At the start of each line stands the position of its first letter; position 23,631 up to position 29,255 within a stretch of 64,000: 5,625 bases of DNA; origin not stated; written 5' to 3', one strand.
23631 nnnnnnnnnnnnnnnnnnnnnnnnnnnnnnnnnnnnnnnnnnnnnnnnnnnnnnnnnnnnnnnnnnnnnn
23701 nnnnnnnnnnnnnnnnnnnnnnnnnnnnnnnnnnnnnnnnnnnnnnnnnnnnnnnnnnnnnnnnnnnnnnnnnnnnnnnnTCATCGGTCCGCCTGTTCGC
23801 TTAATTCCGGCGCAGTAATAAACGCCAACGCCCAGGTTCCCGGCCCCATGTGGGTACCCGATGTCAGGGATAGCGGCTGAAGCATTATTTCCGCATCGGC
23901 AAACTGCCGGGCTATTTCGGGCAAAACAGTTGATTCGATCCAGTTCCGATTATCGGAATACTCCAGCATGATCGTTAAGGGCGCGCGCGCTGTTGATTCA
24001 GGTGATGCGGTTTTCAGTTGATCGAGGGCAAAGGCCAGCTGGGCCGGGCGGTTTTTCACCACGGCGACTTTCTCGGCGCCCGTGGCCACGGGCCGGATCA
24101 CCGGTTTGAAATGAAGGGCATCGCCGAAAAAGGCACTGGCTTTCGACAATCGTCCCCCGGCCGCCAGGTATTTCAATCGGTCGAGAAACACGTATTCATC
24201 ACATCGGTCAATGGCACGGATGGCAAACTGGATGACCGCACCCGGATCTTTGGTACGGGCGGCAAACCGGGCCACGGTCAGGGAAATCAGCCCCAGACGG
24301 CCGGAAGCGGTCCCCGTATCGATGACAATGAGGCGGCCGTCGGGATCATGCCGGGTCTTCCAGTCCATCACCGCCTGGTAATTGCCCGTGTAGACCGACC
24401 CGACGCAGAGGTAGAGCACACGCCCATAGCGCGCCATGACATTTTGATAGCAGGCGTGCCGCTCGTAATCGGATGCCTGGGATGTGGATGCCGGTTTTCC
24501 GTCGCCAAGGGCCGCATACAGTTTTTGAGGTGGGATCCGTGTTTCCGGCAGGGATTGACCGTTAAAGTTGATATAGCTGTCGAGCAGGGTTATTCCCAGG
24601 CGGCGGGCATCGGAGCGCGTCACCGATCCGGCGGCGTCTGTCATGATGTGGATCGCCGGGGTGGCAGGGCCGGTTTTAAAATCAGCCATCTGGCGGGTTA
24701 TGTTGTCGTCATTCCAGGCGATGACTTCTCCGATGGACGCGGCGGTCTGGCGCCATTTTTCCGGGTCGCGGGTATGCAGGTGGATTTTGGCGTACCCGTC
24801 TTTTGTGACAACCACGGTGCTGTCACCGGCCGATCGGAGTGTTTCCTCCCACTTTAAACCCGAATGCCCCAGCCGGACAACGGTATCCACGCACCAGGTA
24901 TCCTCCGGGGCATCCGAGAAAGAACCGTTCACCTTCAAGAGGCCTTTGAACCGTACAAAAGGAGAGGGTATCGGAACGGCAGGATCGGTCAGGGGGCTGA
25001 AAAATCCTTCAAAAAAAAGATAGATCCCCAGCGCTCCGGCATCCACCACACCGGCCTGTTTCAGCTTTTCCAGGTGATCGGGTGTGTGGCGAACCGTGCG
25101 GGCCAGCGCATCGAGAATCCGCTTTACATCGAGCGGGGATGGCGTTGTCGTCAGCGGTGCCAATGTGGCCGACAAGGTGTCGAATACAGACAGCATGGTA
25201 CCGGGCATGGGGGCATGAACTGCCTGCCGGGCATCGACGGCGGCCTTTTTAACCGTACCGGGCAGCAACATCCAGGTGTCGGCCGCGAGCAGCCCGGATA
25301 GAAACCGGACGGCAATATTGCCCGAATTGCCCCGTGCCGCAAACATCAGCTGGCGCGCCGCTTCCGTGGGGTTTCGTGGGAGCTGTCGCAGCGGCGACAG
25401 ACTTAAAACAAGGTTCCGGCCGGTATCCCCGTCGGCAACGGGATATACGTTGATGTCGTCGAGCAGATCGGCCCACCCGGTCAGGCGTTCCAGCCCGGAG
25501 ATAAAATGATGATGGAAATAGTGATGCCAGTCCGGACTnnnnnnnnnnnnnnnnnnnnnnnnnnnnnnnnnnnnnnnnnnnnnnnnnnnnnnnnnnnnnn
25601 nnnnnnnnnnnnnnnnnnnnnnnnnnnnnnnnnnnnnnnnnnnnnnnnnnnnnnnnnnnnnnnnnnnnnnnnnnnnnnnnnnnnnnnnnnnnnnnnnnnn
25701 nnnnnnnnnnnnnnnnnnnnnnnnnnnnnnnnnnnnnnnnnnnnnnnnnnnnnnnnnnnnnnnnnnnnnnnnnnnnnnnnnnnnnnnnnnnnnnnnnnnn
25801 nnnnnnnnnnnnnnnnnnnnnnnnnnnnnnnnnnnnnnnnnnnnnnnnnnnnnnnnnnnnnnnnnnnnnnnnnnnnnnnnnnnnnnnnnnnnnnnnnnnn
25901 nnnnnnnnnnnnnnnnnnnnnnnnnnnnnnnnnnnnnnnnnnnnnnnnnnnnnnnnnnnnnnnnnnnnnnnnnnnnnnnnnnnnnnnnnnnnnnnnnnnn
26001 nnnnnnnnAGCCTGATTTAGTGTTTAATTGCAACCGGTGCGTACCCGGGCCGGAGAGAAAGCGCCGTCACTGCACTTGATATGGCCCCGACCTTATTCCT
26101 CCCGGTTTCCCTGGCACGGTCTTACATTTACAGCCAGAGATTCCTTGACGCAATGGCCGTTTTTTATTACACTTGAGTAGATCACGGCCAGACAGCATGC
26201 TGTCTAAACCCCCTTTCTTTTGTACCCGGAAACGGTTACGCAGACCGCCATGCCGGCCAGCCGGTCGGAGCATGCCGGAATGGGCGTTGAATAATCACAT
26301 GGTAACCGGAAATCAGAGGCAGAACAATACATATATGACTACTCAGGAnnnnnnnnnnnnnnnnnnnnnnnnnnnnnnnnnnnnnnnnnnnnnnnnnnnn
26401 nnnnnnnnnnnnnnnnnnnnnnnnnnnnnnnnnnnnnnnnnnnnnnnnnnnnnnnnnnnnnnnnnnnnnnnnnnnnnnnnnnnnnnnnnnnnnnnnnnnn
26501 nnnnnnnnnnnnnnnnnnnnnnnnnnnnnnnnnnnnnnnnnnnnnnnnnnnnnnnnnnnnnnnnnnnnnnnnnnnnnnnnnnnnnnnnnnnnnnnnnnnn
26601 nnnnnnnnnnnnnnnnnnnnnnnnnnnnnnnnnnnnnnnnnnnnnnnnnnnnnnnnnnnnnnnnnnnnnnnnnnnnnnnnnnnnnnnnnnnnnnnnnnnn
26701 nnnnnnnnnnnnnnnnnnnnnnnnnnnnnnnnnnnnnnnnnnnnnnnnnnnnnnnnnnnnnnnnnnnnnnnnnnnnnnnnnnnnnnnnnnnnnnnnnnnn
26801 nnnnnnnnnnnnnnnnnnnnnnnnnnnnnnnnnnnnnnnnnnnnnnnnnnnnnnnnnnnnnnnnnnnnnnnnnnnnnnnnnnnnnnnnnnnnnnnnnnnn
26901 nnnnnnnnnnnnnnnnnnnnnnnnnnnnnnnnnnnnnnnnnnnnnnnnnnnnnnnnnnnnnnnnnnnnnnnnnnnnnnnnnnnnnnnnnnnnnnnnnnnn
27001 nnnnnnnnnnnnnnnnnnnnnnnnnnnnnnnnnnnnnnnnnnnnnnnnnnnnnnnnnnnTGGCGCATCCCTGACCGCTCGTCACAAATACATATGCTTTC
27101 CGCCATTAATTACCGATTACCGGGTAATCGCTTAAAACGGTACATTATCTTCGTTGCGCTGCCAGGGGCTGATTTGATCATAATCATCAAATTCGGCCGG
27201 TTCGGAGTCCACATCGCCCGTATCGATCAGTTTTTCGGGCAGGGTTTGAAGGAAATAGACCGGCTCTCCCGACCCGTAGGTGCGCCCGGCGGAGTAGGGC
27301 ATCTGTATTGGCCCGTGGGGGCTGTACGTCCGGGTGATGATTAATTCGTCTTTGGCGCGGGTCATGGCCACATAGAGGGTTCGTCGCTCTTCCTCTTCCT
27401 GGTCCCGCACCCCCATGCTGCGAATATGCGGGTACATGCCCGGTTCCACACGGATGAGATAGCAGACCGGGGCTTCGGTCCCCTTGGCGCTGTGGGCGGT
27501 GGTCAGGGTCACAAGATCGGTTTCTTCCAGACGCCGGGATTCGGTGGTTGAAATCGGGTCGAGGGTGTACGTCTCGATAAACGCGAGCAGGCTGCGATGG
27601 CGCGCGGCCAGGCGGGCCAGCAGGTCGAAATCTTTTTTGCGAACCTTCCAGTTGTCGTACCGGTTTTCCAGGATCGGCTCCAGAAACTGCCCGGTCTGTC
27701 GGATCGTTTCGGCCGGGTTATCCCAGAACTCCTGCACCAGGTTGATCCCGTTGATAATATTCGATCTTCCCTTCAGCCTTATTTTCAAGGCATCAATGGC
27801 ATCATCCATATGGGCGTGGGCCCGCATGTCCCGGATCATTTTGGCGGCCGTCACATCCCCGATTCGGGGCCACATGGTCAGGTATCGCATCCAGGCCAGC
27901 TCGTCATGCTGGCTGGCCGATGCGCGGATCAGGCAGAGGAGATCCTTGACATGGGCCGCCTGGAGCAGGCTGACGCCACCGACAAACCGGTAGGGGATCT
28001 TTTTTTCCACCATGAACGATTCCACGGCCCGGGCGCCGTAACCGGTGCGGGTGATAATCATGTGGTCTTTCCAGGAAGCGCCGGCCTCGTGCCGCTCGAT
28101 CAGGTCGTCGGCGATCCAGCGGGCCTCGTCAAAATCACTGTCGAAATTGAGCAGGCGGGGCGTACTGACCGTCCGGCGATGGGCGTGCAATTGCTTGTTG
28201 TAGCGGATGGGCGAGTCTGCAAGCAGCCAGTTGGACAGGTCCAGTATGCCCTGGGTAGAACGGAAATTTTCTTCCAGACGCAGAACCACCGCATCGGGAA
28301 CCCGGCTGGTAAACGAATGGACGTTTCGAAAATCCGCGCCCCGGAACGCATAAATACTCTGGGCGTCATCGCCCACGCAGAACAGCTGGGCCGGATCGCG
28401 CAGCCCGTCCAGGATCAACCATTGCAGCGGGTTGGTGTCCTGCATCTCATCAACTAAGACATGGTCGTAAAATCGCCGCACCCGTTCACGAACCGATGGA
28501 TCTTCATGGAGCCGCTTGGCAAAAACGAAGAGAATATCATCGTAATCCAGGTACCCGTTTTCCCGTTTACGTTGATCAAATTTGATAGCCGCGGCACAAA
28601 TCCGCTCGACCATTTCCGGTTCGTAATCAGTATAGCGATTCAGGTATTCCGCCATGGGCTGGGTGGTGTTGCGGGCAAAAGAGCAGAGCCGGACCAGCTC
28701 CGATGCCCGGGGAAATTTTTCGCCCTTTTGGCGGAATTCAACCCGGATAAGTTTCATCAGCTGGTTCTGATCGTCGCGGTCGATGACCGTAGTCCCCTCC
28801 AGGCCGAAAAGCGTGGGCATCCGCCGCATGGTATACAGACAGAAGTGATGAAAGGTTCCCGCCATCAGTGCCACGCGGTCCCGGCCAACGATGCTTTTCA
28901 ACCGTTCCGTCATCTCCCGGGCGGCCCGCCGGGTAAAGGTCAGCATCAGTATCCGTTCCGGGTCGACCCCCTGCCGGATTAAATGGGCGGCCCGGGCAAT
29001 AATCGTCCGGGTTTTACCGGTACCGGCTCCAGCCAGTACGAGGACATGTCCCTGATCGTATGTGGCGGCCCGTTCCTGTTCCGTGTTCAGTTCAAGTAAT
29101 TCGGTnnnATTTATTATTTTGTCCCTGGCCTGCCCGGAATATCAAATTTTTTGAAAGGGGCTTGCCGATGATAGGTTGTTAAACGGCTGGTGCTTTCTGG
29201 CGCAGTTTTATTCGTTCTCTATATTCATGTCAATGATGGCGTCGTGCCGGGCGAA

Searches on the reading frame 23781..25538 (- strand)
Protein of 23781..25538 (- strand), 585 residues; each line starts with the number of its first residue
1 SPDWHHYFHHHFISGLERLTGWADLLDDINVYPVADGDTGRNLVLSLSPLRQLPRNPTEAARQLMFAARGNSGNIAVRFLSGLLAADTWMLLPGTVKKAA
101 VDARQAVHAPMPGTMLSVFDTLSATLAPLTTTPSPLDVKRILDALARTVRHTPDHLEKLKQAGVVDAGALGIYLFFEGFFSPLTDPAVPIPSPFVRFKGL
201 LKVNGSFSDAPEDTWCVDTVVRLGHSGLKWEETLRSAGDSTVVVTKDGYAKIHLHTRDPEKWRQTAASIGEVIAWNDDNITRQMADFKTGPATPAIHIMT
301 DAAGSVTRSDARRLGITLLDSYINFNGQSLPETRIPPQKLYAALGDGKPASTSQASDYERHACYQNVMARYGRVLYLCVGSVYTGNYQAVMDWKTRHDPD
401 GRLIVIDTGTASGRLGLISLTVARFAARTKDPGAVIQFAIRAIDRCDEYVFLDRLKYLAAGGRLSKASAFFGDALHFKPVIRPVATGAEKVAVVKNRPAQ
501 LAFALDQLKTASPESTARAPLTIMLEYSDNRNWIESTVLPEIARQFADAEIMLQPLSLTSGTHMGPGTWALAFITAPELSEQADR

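Call 75: search_protein_families(library=pfam, proteins=[window:23781-25538:-], max_evalue=0.00001)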
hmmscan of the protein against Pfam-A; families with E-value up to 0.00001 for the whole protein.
window:23781-25538:- (585 aa): 3 families
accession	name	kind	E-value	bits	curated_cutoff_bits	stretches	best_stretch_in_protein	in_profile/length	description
PF02645.21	DegV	-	3.7e-38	131.9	27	1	296-575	2-279/280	Uncharacterised protein, DegV family COG1307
PF02734.22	Dak2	-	2.6e-12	47.4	27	1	33-179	1-172/174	DAK2 domain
PF21645.3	FakA-like_M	-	2.6e-10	40.4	24.9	1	215-284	4-77/80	Fatty acid kinase subunit A-like, middle domain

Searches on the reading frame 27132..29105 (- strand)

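Call 75: search_protein_families(library=pfam, proteins=[window:27132-29105:-], max_evalue=0.00001)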
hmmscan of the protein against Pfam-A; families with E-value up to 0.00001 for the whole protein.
window:27132-29105:- (657 aa): 6 families
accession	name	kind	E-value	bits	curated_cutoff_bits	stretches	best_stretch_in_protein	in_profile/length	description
PF00580.27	UvrD-helicase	-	1.8e-64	218.5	23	1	6-269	1-270/271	UvrD/REP helicase N-terminal domain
PF13361.12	UvrD_C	-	3.9e-42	145.4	25.6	2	276-429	2-156/350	UvrD-like helicase C-terminal domain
PF13245.12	AAA_19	-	5.5e-25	88.5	25.1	1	12-255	3-134/134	AAA domain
PF13538.12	UvrD_C_2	-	6.1e-08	32.9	27.4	1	532-590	2-51/52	UvrD-like helicase C-terminal domain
PF13604.12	AAA_30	-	5.1e-07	30.1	27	0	6-69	2-66/191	AAA domain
PF01443.25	Viral_helicase1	-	2.1e-06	28.1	21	0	521-590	166-226/228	Viral superfamily 1 RNA helicase core domain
